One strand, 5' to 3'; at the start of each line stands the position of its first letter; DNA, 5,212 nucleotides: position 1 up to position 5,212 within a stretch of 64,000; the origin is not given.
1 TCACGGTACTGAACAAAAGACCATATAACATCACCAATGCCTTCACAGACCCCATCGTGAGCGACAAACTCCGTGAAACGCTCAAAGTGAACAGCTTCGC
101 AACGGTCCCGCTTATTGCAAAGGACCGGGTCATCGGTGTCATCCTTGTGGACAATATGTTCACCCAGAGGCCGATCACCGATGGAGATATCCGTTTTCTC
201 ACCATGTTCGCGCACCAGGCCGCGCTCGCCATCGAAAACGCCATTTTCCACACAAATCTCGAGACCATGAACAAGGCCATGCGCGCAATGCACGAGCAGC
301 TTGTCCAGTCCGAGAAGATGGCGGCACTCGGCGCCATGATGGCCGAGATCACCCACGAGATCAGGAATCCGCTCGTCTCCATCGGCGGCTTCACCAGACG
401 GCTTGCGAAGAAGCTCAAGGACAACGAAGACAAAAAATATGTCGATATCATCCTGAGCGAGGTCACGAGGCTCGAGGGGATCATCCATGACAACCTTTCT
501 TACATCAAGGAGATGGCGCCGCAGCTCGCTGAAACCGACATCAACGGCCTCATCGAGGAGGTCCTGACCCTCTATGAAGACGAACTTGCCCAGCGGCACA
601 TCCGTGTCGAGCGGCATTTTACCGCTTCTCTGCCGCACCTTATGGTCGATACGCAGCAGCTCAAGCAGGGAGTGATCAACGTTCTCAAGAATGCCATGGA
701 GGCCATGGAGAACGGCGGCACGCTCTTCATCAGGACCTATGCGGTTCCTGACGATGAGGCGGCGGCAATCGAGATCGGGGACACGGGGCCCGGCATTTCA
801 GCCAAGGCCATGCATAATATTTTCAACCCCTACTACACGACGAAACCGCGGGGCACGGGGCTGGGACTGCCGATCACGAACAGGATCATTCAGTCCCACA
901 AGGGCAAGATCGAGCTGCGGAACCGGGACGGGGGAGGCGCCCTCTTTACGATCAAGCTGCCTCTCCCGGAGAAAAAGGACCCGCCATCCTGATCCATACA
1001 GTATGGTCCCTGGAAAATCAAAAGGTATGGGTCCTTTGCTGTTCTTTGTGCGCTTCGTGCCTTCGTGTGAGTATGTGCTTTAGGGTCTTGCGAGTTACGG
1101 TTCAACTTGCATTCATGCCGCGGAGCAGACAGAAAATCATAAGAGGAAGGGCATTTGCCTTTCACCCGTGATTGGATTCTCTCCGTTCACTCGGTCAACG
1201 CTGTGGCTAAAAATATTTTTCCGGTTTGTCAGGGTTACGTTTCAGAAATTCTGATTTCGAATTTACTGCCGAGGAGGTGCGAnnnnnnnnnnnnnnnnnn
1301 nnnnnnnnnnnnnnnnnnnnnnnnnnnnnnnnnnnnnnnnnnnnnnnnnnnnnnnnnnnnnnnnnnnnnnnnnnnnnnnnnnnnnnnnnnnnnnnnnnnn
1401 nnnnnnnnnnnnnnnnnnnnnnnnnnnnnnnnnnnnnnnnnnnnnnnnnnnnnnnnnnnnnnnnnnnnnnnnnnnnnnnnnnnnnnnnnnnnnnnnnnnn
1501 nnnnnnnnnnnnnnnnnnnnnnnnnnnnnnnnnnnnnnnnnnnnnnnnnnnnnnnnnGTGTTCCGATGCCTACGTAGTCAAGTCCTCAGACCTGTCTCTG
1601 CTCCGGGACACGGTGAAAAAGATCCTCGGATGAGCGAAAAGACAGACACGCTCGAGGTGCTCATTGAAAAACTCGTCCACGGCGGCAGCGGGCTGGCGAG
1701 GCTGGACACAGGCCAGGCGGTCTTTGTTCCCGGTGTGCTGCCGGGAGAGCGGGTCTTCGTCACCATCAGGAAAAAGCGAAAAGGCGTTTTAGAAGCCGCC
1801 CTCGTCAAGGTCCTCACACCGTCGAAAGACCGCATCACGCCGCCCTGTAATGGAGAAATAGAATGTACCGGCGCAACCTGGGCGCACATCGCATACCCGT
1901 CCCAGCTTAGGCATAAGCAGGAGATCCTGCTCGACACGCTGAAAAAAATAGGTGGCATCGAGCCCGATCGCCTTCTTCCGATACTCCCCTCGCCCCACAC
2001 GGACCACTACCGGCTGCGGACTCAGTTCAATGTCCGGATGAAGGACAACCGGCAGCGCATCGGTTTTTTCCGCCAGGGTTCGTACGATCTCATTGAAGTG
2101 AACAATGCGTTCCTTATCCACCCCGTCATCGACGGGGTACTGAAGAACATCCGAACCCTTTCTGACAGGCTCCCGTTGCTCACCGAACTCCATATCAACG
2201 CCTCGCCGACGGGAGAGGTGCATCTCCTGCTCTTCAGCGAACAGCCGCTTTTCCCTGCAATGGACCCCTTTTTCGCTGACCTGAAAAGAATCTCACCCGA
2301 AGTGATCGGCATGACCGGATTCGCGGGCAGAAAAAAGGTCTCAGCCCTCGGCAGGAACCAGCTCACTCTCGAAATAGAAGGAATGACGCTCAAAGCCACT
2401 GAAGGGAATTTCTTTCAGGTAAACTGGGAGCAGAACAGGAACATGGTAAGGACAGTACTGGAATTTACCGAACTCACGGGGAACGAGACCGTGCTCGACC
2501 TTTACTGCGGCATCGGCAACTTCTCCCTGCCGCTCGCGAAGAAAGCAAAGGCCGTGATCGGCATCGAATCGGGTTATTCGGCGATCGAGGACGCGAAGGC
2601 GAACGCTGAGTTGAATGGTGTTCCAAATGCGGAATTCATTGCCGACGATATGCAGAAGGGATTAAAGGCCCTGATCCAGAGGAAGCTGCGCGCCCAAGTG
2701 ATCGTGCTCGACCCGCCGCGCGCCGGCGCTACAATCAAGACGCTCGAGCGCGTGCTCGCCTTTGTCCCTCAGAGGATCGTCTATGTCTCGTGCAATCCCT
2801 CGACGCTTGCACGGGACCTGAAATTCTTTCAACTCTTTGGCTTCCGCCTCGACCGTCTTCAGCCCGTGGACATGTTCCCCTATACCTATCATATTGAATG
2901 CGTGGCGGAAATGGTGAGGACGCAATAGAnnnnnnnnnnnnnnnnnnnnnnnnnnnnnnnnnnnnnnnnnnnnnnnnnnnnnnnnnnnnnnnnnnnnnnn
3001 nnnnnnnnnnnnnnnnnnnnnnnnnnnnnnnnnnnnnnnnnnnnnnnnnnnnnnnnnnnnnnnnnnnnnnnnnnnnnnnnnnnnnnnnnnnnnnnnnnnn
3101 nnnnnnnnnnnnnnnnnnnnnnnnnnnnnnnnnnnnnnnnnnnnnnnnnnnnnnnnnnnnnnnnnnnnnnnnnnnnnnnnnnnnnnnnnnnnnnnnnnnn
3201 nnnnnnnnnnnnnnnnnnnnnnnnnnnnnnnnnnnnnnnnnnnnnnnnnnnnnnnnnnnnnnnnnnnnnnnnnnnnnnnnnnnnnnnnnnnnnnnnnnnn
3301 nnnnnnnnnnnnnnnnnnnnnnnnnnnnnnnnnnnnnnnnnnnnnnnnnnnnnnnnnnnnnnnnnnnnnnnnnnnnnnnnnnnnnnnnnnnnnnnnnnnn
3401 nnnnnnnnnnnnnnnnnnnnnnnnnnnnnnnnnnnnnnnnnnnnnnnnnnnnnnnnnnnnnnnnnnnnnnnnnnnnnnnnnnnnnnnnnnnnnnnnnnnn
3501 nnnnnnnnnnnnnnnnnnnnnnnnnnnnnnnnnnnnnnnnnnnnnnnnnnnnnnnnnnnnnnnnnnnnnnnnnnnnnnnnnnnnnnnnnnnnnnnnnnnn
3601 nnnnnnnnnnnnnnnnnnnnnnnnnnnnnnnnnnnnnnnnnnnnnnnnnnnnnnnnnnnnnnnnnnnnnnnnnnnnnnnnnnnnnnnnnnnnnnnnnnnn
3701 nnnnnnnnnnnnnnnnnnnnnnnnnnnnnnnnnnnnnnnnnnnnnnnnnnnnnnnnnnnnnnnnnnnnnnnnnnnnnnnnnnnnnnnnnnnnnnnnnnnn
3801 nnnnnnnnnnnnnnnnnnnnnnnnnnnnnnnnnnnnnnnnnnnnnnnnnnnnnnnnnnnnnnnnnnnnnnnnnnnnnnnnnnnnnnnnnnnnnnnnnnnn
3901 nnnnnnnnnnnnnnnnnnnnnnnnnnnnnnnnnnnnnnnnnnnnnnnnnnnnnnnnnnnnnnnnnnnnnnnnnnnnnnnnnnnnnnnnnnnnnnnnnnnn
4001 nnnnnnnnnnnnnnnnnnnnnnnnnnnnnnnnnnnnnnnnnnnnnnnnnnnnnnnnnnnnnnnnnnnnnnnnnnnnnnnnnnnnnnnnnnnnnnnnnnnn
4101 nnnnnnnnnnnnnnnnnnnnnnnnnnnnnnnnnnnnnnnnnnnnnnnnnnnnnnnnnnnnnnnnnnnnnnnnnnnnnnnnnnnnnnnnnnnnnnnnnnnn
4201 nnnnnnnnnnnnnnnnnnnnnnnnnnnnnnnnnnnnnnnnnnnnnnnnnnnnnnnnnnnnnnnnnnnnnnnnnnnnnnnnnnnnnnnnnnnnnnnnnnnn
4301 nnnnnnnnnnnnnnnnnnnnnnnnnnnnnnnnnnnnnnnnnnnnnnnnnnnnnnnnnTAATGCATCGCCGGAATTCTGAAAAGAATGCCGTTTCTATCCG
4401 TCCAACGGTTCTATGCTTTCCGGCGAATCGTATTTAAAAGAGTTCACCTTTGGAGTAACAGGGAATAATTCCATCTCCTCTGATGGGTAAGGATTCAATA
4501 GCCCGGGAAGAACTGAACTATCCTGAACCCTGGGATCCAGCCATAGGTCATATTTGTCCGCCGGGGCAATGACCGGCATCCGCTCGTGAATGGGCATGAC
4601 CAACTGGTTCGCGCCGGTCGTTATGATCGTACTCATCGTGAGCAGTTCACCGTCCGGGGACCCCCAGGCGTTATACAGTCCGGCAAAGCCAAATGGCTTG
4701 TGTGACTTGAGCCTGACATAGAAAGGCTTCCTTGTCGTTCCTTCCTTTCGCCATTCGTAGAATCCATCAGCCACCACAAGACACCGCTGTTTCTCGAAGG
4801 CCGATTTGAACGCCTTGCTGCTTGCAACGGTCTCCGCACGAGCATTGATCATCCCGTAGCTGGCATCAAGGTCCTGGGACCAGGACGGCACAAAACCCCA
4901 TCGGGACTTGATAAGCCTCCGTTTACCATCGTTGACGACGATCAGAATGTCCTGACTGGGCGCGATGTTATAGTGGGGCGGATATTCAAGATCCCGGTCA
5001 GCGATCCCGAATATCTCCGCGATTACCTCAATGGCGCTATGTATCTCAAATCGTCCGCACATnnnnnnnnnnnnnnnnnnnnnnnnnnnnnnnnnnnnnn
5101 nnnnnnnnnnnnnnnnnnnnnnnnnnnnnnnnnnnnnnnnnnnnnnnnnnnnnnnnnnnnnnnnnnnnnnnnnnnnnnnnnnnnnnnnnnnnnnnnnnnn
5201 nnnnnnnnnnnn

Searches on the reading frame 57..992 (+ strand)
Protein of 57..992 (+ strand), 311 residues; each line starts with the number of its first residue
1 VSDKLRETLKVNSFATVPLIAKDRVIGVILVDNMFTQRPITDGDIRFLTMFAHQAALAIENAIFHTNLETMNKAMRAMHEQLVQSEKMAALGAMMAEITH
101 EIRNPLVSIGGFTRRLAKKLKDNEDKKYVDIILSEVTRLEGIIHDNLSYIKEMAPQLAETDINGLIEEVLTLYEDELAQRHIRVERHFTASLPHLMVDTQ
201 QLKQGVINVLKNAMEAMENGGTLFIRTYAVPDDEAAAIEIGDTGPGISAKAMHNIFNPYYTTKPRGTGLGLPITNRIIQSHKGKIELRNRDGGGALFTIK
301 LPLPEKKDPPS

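Call 37: search_protein_families(library=pfam, proteins=[window:57-992:+], max_evalue=0.0001)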
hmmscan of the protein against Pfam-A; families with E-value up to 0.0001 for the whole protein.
window:57-992:+ (311 aa): 5 families
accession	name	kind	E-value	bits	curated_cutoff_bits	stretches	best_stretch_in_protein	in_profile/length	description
PF02518.31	HATPase_c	-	2.1e-22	80.1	26.4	1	198-304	2-110/111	Histidine kinase-, DNA gyrase B-, and HSP90-like ATPase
PF00512.31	HisKA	-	2.6e-12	47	26.9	1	91-149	2-60/66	His Kinase A (phospho-acceptor) domain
PF01590.32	GAF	-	1.2e-09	39.2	22.4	1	7-59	83-133/133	GAF domain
PF13492.12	GAF_3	-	8.3e-09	36.4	27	1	7-61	76-129/129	GAF domain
PF13185.12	GAF_2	-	4.6e-08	33.8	28.6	1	9-60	86-136/136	GAF domain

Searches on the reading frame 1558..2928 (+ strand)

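Call 37: search_protein_families(library=pfam, proteins=[window:1558-2928:+], max_evalue=0.0001)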
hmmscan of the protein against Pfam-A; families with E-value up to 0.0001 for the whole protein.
window:1558-2928:+ (456 aa): 9 families
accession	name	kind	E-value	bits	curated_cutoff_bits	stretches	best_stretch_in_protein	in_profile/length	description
PF05958.17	tRNA_U5-meth_tr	-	2.7e-31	109.3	23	1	113-448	2-350/357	tRNA (Uracil-5-)-methyltransferase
PF01938.26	TRAM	-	6.1e-12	45.7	21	1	30-83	6-61/61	TRAM domain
PF13847.12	Methyltransf_31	-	1e-10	41.9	27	1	307-406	2-104/145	Methyltransferase domain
PF02475.24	TRM5-TYW2_MTfase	-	3.3e-08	34.1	28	1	306-384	34-110/164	TRM5/TYW2 methyltransferase domain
PF13649.12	Methyltransf_25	-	2.7e-07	31.6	27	1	312-369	1-58/97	Methyltransferase domain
PF05175.20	MTS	-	5.8e-07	29.8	23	1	308-387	31-107/170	Methyltransferase small domain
PF09445.16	Methyltransf_15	-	2.1e-06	27.9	22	1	310-391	2-84/165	RNA cap guanine-N2 methyltransferase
PF03602.21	Cons_hypoth95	-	3.2e-06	27.4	24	1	307-411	40-151/182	Conserved hypothetical protein 95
PF00398.26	RrnaAD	-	2.2e-05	24.2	24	1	285-344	7-66/263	Ribosomal RNA adenine dimethylase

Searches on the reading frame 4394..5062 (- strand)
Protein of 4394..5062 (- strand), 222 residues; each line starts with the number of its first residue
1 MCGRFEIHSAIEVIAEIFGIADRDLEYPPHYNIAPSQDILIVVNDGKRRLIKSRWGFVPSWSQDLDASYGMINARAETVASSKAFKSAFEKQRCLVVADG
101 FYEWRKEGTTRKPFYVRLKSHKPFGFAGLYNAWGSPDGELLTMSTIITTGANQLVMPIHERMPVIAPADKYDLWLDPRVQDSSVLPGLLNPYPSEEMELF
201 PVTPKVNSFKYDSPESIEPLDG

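Call 37: search_protein_families(library=pfam, proteins=[window:4394-5062:-], max_evalue=0.0001)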
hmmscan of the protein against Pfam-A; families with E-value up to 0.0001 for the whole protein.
window:4394-5062:- (222 aa): 1 family
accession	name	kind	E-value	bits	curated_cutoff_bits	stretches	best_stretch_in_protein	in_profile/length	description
PF02586.19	SRAP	-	1.4e-70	237.6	27.1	1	1-208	1-213/214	SOS response associated peptidase (SRAP)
